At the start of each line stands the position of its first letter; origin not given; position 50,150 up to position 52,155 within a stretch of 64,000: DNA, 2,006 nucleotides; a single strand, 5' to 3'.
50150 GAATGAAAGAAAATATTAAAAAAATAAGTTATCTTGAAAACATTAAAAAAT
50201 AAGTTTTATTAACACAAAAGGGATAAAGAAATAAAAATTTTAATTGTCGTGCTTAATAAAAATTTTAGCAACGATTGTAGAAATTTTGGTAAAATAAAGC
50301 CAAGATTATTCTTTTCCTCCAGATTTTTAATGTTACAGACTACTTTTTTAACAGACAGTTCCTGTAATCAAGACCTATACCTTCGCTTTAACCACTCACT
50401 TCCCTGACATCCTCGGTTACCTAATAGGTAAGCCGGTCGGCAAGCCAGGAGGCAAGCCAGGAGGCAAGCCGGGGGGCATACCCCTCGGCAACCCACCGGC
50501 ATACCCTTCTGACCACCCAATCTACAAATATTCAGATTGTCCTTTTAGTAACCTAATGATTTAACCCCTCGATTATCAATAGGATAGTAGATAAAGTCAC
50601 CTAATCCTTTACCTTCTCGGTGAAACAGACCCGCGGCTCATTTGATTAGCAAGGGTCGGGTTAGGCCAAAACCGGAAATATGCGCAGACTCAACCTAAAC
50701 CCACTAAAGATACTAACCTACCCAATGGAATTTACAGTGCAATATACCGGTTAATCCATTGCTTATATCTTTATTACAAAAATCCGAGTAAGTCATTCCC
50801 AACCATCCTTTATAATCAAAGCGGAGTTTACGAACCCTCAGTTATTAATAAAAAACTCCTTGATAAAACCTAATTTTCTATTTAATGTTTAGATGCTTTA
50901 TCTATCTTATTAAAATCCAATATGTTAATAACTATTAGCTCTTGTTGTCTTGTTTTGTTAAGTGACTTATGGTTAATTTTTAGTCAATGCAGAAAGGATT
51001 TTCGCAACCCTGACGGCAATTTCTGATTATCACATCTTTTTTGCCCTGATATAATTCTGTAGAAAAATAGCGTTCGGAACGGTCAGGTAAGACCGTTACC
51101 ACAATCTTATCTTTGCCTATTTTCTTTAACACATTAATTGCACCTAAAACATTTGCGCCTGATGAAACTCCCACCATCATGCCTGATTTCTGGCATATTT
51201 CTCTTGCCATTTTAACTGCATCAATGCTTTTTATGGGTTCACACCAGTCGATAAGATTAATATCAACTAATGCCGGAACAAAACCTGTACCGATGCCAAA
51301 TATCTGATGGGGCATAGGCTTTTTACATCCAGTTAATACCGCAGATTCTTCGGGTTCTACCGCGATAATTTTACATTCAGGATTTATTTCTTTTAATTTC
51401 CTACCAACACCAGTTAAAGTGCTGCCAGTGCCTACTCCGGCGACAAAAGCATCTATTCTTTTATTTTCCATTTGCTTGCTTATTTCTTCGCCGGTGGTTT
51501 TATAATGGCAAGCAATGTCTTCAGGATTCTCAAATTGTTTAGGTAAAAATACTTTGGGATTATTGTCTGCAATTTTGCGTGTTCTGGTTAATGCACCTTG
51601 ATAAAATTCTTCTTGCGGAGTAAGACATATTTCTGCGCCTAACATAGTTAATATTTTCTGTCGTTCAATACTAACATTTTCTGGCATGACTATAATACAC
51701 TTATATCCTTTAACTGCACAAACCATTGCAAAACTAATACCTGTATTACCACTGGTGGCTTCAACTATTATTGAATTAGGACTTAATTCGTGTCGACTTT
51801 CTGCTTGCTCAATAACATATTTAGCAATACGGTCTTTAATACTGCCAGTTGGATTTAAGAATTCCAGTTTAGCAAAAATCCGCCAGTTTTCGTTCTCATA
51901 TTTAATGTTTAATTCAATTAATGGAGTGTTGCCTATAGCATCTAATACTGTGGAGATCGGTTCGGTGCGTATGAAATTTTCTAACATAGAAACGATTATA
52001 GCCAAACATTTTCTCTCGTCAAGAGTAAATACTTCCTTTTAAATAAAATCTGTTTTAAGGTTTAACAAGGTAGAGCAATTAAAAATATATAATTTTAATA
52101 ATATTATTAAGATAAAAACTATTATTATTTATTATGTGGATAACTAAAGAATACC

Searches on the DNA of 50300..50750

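Call 11: search_rna_families(source=window, start=50300, end=50750, threshold=evalue, max_evalue=10)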
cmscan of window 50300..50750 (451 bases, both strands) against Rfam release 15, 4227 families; matches with E-value up to 10: 2.
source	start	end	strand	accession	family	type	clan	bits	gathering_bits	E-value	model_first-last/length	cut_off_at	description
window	50435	50522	-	RF02014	mir-1178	Gene; miRNA;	-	16.4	75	3.7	1-91/91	no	mir-1178 microRNA precursor family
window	50454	50490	-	RF04083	MIR528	Gene; miRNA;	-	13.5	62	6.9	1-89/89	no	MIR528 microRNA precursor family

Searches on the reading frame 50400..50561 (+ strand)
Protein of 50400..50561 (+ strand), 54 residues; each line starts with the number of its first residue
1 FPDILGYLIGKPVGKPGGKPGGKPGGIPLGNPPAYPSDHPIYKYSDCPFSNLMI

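Call 20: find_homologous_proteins(query=window:50400-50561:+, max_evalue=10)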
Query seq(54 aa) (54 aa): 1 proteins with E <= 10 among 3 candidates.
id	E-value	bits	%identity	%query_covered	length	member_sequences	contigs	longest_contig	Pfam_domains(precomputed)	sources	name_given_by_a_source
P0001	1.3e-7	49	65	74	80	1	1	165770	-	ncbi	-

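Call 22: find_encoding_contigs(protein=P0001, flank=10000)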
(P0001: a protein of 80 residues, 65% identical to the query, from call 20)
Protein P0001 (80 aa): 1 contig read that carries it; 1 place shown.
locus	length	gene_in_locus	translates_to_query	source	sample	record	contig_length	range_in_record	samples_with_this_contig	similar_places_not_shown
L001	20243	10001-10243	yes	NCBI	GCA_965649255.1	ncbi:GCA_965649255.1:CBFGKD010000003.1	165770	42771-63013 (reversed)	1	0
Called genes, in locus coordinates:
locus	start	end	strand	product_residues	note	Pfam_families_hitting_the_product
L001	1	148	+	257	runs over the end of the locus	PF00005:ABC_tran, PF13304:AAA_21 (faint)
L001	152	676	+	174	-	PF04191:PEMT, PF04140:ICMT (weak)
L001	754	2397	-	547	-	PF17391:Urocanase_N, PF01175:Urocanase, PF17392:Urocanase_C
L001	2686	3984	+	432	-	PF07498:Rho_N, PF07497:Rho_RNA_bind, PF00006:ATP-synt_ab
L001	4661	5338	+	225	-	PF03462:PCRF, PF00472:RF-1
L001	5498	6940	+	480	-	PF00587:tRNA-synt_2b, PF03129:HGTP_anticodon, PF09180:ProRS-C_1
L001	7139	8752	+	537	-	PF01602:Adaptin_N (faint), PF02985:HEAT (faint), PF03130:HEAT_PBS (faint), PF12717:Cnd1 (faint), PF21581:SCD (faint), PF00514:Arm (faint), PF13513:HEAT_EZ (faint), PF13646:HEAT_2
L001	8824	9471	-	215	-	PF02545:Maf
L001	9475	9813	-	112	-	-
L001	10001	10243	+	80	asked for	-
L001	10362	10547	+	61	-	-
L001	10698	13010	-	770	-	PF19838:LptD_2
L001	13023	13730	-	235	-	PF00730:HhH-GPD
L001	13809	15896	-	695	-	PF00912:Transgly, PF00905:Transpeptidase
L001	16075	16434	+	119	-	PF01242:PTPS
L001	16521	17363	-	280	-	PF01261:AP_endonuc_2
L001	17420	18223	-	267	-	-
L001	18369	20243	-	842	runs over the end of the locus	PF13570:Beta-prop_ACSF4, PF13360:PQQ_2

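Call 81: search_protein_families(library=ncbifam, proteins=[L001:9475-9813:-], max_evalue=0.01)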
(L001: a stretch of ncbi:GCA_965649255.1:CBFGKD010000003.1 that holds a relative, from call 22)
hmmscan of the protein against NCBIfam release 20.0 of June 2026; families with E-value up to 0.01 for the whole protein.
L001:9475-9813:- (112 aa): 0 families

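Call 96: search_protein_representatives(alignment_id=A8)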
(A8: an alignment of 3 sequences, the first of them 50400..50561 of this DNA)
Query: 3 sequences, 50 profile positions. Proteins with E-value up to 0.001 (for the whole library): 7; up to 1e-10: 2; up to 1e-30: 0. The best 7 are listed.
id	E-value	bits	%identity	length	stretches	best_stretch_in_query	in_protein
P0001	1.5e-28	114.4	-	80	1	2-50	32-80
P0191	5.6e-13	64.4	-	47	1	2-42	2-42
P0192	6.9e-07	45.0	-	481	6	8-37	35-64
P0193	1.9e-06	43.5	-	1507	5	8-44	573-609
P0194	5.1e-06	42.2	-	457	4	7-44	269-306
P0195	2.0e-04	37.1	-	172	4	5-28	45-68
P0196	3.2e-04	36.4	-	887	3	6-36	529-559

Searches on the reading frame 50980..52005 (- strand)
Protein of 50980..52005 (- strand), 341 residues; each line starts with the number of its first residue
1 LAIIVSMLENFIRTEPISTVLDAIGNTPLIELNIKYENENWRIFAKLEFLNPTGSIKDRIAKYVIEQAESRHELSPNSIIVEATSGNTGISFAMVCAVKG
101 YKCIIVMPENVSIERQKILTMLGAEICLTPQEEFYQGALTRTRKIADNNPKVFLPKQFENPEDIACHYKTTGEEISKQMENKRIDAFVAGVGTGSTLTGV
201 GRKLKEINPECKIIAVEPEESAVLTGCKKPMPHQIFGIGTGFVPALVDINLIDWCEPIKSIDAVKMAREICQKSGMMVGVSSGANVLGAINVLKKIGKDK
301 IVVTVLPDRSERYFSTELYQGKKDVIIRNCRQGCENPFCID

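Call 16: search_protein_families(library=pfam, proteins=[window:50980-52005:-])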
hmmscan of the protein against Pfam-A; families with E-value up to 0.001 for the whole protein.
window:50980-52005:- (341 aa): 1 family
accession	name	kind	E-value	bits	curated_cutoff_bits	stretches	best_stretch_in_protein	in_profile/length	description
PF00291.31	PALP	-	2.4e-75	254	35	1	21-308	2-295/295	Pyridoxal-phosphate dependent enzyme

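Call 62: find_homologous_proteins(query=window:50980-52005:-, max_evalue=1e-120)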
Query window:50980-52005:- (341 aa): 69 proteins with E <= 1e-120 among 8000 candidates.
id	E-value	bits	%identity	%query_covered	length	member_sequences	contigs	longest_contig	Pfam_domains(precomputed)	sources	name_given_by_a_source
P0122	3.1e-222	754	100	98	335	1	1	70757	PF00291.32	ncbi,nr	ncbi:MAG: cysteine synthase A [candidate division WOR-3 bacterium]|nr:cysteine synthase A [candidate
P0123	1.1e-187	641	85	96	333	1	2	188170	PF00291.32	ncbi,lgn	ncbi:MAG: cysteine synthase A [candidate division WOR-3 bacterium]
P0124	3.1e-167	574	75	95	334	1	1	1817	PF00291.32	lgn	-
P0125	7.2e-165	566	73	96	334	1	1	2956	PF00291.32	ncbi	-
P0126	4.6e-162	557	74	95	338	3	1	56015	PF00291.32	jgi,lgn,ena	-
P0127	7.8e-160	549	72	95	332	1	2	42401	PF00291.32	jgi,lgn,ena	jgi:cysteine synthase A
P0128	1.3e-158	545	70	98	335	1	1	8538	PF00291.32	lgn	-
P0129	9.7e-158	542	71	95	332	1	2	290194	PF00291.32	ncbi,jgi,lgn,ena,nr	ncbi:MAG: cysteine synthase family protein [Candidatus Latescibacteria bacterium]|nr:cysteine syntha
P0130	2.7e-157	541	71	95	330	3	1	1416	PF00291.32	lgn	-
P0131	1.4e-156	539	72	95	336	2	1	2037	PF00291.32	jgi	jgi:cysteine synthase A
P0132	4.7e-156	537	70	98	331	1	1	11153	PF00291.32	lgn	-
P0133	1.5e-154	532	69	98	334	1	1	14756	PF00291.32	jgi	jgi:cysteine synthase A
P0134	5.4e-151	520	67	98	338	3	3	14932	PF00291.32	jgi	jgi:cysteine synthase A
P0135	1.1e-150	519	67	95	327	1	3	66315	PF00291.32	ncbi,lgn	ncbi:MAG: cysteine synthase family protein [candidate division WOR-3 bacterium]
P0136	2.8e-150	518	68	95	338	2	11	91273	PF00291.32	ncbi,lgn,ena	-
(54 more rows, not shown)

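Call 63: find_encoding_contigs(protein=P0123, flank=10000, max_places=2)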
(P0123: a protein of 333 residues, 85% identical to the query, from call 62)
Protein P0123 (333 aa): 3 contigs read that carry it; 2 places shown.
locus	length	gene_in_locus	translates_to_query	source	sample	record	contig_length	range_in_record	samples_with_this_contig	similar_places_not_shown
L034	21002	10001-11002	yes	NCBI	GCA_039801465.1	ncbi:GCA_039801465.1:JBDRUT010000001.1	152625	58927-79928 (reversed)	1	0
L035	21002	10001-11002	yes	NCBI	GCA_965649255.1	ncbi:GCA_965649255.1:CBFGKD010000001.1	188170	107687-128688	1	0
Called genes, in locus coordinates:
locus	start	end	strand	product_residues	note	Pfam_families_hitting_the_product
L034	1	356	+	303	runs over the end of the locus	PF00665:rve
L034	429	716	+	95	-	-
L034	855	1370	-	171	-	PF01381:HTH_3 (weak), PF13560:HTH_31 (weak)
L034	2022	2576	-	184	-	-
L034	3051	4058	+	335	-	PF00696:AA_kinase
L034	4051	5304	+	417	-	-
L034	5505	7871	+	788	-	PF00708:Acylphosphatase, PF07503:zf-HYPF, PF01300:Sua5_yciO_yrdC, PF17788:HypF_C, PF00814:TsaD (faint), PF22521:HypF_C_2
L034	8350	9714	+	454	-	PF11638:DnaA_N, PF00308:Bac_DnaA, PF08299:Bac_DnaA_C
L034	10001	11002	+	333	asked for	PF00291:PALP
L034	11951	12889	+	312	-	PF00005:ABC_tran, PF13304:AAA_21 (faint)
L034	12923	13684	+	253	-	PF12679:ABC2_membrane_2, PF12730:ABC2_membrane_4 (weak)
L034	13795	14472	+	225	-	-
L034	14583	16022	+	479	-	PF13401:AAA_22 (faint), PF00004:AAA (weak), PF07728:AAA_5 (weak), PF00004:AAA (weak), PF07724:AAA_2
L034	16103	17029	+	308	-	PF02729:OTCace_N, PF00185:OTCace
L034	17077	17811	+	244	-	PF00149:Metallophos, PF12850:Metallophos_2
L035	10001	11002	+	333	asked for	PF00291:PALP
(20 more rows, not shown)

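Call 64: find_encoding_contigs(protein=P0122, flank=10000, max_places=2)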
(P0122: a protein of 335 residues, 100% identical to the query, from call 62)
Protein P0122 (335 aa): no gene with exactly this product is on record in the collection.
